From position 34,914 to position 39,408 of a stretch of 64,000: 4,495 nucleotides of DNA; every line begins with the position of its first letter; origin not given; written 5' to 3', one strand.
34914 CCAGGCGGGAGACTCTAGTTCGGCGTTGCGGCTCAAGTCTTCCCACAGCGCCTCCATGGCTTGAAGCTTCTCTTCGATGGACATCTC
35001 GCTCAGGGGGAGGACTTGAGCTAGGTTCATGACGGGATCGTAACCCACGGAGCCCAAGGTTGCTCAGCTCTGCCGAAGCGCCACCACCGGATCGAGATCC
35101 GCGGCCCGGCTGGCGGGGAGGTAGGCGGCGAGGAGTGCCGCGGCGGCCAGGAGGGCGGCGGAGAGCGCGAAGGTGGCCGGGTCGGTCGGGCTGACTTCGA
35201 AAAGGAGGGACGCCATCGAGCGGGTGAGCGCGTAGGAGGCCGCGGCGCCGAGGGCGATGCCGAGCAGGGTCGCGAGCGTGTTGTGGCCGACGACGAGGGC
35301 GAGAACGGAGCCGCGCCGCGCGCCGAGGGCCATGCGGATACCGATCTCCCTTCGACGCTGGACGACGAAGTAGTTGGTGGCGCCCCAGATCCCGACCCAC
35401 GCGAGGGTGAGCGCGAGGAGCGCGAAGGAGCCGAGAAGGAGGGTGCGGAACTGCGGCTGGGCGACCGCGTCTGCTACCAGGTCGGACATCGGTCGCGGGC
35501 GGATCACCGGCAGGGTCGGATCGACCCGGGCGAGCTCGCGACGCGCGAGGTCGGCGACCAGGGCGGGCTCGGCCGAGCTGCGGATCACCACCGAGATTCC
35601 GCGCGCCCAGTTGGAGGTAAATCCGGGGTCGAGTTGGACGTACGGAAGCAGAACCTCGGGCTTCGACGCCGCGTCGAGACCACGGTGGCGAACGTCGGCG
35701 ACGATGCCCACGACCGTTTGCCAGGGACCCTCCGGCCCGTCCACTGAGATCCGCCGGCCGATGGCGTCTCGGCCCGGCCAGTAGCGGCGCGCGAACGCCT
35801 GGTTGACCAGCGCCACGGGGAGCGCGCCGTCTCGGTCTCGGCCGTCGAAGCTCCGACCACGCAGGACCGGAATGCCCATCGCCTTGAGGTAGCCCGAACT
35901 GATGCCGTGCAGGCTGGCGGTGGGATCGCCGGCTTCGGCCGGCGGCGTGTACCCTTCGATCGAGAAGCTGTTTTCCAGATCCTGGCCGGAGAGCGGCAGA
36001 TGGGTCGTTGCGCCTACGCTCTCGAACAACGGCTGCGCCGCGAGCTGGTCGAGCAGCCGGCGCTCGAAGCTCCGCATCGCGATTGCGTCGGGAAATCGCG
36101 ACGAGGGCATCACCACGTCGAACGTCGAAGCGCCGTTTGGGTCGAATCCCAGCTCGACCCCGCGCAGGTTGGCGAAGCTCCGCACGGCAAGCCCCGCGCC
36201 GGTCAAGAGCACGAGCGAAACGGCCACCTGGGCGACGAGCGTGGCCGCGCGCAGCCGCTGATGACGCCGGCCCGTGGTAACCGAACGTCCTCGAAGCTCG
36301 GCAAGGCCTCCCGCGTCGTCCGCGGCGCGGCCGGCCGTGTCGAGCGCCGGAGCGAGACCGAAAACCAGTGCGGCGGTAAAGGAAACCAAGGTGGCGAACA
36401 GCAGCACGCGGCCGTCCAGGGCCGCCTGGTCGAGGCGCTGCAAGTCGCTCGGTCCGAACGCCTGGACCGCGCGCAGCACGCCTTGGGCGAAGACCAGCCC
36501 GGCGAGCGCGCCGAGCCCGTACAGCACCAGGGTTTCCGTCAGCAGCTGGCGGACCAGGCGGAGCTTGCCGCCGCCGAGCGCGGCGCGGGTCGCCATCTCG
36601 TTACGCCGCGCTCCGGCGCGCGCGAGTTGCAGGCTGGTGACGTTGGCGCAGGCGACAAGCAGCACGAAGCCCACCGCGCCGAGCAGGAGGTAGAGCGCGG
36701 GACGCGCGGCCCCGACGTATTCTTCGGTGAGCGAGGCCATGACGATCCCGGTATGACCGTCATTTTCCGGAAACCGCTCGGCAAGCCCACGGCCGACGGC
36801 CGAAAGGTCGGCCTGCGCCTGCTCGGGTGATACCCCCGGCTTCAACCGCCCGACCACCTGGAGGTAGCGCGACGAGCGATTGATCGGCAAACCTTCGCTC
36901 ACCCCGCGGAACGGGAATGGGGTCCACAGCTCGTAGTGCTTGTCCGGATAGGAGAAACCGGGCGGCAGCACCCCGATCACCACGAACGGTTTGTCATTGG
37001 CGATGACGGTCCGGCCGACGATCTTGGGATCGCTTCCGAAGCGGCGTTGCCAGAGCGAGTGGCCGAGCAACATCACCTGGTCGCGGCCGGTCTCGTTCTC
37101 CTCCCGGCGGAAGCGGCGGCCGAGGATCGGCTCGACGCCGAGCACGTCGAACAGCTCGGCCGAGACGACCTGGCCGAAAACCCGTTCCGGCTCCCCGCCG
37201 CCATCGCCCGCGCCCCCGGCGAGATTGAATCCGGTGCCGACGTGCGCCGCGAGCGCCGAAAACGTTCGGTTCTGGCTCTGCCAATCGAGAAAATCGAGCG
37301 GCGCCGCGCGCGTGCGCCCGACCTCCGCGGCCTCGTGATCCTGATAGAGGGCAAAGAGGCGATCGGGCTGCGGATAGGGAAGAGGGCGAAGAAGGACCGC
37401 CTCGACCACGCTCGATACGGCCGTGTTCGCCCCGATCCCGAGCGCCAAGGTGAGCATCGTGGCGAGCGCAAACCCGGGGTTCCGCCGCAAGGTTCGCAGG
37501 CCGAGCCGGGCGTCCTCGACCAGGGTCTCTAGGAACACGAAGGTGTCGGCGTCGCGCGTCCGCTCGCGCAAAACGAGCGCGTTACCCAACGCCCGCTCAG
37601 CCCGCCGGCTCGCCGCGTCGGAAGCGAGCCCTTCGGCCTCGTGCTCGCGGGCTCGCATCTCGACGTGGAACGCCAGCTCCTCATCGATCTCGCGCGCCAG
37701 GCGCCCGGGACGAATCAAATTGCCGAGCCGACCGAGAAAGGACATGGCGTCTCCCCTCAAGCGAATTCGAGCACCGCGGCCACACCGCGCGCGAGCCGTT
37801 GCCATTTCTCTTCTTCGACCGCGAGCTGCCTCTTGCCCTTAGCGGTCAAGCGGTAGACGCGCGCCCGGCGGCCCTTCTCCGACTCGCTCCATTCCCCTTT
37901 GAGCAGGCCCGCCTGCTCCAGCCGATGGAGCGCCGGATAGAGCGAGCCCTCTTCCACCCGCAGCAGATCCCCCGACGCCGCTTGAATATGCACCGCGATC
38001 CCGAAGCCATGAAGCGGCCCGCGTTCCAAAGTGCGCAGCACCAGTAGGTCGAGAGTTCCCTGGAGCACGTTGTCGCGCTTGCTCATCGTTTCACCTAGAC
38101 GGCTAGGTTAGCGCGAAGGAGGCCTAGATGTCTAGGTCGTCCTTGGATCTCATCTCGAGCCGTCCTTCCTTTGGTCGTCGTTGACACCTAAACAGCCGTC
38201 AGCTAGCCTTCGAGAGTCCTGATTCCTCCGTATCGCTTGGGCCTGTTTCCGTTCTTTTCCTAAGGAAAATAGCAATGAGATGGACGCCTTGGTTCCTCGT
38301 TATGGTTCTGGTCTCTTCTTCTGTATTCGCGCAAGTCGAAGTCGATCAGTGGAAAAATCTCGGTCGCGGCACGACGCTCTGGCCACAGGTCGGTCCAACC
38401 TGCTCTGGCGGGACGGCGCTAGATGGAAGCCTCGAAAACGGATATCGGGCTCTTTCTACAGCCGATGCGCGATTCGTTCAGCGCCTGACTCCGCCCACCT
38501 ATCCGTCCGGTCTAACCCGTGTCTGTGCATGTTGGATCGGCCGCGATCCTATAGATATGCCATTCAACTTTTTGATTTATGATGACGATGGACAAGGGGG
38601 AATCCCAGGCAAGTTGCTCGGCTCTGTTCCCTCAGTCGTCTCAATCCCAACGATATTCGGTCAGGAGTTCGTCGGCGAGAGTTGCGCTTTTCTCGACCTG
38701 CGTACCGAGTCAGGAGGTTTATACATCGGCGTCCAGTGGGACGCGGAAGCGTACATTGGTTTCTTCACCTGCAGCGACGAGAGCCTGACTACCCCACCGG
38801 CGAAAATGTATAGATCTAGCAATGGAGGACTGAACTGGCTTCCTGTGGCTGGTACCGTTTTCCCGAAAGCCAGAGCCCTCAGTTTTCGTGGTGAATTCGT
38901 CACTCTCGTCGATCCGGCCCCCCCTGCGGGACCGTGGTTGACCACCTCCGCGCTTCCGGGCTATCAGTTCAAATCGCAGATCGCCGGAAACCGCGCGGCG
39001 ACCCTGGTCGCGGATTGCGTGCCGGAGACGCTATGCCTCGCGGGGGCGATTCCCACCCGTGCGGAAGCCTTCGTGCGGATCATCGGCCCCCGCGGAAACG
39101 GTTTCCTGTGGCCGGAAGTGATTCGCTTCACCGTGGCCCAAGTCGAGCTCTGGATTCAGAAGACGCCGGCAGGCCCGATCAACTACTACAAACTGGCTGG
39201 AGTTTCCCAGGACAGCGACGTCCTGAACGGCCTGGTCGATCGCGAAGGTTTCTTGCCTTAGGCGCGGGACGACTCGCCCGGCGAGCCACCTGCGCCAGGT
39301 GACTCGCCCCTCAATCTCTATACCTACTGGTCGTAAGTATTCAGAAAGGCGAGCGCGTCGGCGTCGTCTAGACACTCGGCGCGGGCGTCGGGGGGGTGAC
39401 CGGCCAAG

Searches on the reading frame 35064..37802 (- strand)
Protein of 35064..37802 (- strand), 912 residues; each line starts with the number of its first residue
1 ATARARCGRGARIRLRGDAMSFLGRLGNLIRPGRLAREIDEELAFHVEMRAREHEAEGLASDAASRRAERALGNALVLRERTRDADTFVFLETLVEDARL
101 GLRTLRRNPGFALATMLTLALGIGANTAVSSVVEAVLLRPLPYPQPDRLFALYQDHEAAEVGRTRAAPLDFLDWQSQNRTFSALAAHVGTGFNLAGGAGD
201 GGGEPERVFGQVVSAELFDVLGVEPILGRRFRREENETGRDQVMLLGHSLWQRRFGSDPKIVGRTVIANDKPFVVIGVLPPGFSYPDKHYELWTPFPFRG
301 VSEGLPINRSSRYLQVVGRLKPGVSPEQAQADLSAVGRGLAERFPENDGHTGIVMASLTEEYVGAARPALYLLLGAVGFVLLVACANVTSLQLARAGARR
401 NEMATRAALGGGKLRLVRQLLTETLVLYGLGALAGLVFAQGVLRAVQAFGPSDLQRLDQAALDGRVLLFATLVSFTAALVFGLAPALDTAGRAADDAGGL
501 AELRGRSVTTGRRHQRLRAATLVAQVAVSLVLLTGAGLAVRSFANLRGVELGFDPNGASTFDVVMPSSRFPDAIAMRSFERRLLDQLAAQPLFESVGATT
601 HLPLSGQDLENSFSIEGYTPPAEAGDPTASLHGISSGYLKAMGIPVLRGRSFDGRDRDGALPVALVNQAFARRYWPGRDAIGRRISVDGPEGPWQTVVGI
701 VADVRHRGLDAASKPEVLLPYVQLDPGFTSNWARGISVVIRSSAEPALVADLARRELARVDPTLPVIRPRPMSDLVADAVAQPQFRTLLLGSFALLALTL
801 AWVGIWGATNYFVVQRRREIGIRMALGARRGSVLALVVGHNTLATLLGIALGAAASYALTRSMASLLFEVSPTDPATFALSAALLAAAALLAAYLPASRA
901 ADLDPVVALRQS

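Call 23: search_protein_families(library=pfam, proteins=[window:35064-37802:-], max_evalue=0.001)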
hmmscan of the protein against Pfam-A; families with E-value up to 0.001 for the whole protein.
window:35064-37802:- (912 aa): 2 families
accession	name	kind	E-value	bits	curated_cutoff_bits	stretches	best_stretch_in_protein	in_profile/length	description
PF12704.14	MacB_PCD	-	2.5e-39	136.1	27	2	113-335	2-206/207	MacB-like periplasmic core domain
PF02687.27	FtsX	-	6.7e-24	84.7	25.5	2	792-903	2-118/120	FtsX-like permease C-terminal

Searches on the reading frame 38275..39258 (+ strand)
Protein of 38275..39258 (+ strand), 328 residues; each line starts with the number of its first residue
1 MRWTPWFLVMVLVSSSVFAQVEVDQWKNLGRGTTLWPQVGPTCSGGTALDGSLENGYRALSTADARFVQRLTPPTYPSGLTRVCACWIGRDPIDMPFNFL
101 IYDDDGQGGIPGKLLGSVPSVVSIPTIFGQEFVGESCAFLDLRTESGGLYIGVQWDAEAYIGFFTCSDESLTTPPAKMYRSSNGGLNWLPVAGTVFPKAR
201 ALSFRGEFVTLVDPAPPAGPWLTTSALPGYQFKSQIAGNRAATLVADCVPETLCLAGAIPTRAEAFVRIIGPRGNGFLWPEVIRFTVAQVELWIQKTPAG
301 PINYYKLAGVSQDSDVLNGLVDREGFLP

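Call 23: search_protein_families(library=pfam, proteins=[window:38275-39258:+], max_evalue=0.001)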
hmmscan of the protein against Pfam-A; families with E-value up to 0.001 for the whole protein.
window:38275-39258:+ (328 aa): 0 families

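Call 68: search_protein_families(library=ncbifam, proteins=[window:38275-39258:+], max_evalue=0.1)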
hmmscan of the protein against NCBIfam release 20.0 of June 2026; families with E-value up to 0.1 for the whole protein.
window:38275-39258:+ (328 aa): 1 family
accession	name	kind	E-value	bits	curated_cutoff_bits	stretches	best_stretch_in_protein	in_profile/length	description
NF000096.1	stregra_B_VgbB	exception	0.083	12.1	600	0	188-248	71-129/295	streptogramin B lyase Vgb(B)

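Call 72: find_homologous_proteins(query=window:38275-39258:+, max_evalue=0.001)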
Query window:38275-39258:+ (328 aa): 49 proteins with E <= 0.001 among 3247 candidates.
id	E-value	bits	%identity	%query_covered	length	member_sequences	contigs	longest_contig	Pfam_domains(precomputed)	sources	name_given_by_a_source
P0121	3.1e-216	735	100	97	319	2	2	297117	-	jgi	jgi:hypothetical protein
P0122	1.6e-163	562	76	100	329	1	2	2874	-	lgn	-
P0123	3.8e-161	554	76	100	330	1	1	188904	-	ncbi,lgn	-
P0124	3.2e-157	541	73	100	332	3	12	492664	-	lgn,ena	-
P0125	3.1e-132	459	65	98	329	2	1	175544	-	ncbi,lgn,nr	ncbi:MAG TPA: hypothetical protein VGS22_01660 [Thermoanaerobaculia bacterium]|nr:hypothetical prote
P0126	2.3e-128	446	63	98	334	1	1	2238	-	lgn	-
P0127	2.6e-123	430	80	71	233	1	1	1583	-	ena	-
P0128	3.3e-123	429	62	98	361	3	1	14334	-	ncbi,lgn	-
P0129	6.0e-123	429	62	98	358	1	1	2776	-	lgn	-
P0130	2.9e-121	423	61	98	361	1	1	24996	-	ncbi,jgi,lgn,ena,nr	ncbi:MAG TPA: hypothetical protein VN851_14125 [Thermoanaerobaculia bacterium]|nr:hypothetical prote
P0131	3.4e-121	423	62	98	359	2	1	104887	-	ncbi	-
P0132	3.3e-120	420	61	98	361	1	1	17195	-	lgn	-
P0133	2.2e-119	417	60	98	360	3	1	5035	-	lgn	-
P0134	5.4e-117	409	77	35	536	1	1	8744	-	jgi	jgi:hypothetical protein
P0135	2.0e-116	407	59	98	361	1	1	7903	-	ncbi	-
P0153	1.7e-54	203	40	88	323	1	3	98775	-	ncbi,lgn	-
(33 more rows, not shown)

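Call 73: find_encoding_contigs(protein=P0153, flank=10000, max_places=2)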
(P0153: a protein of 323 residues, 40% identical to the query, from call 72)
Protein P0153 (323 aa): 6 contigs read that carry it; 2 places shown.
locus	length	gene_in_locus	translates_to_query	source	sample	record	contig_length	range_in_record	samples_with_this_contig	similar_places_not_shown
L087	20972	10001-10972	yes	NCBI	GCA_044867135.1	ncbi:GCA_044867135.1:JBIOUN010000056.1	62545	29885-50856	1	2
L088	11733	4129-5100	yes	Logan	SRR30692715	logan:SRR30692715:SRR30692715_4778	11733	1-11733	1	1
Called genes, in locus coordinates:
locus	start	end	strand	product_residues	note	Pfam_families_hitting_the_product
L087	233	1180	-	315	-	PF00106:adh_short, PF13561:adh_short_C2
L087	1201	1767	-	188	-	PF01872:RibD_C (weak)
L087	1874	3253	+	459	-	PF04055:Radical_SAM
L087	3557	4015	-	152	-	PF02639:DUF188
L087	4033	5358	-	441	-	PF00270:DEAD, PF04851:ResIII, PF00271:Helicase_C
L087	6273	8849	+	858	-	PF13175:AAA_15 (weak), PF13304:AAA_21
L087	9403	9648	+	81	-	PF10387:DUF2442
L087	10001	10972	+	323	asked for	-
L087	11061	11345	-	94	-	-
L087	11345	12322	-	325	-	PF10503:Esterase_PHB (weak), PF00326:Peptidase_S9 (faint)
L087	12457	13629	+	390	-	PF01551:Peptidase_M23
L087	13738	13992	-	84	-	PF05016:ParE_toxin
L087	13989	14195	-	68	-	PF18506:RelB-like (weak)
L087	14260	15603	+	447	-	PF01134:GIDA, PF01266:DAO (weak), PF13450:NAD_binding_8 (weak)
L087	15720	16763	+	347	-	PF13354:Beta-lactamase2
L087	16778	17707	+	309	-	PF02899:Phage_int_SAM_1, PF00589:Phage_integrase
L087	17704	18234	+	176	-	PF10882:bPH_5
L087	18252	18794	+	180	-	PF00227:Proteasome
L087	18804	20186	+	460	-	PF13191:AAA_16 (faint), PF00004:AAA (weak), PF07728:AAA_5 (faint), PF13401:AAA_22 (faint), PF07724:AAA_2, PF00004:AAA (weak)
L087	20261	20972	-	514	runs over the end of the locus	PF01546:Peptidase_M20, PF07687:M20_dimer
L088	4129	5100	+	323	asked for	-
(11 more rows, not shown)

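Call 74: find_encoding_contigs(protein=P0131, flank=10000, max_places=2)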
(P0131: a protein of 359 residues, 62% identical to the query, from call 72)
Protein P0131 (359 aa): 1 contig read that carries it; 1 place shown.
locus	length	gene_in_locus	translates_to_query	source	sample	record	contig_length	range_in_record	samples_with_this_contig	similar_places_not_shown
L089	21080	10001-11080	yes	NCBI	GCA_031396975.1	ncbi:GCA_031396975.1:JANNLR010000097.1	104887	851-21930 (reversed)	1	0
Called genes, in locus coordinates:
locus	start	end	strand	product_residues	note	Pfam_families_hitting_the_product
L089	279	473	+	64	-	PF09957:VapB_antitoxin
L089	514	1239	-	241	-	-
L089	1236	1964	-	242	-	PF00106:adh_short, PF08659:KR, PF13561:adh_short_C2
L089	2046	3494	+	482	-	PF03007:WS_DGAT_cat, PF06974:WS_DGAT_C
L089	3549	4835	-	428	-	PF02885:Glycos_trans_3N, PF00591:Glycos_transf_3, PF07831:PYNP_C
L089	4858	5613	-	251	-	PF09976:TPR_21, PF13432:TPR_16 (faint), PF13428:TPR_14 (faint), PF13174:TPR_6 (weak)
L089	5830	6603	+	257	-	PF11340:DUF3142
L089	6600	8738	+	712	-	-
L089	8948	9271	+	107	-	-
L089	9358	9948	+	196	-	PF04203:Sortase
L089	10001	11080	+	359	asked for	-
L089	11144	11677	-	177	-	PF13302:Acetyltransf_3, PF00583:Acetyltransf_1 (weak)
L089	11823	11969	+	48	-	-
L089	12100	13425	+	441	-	PF07719:TPR_2 (faint), PF13428:TPR_14 (faint)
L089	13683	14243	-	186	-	-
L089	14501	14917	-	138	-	-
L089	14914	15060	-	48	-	-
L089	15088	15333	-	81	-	-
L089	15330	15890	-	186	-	-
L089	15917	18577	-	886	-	PF00082:Peptidase_S8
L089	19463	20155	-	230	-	PF27149:YdjY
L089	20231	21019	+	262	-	-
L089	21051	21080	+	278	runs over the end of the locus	PF00149:Metallophos, PF12850:Metallophos_2 (faint)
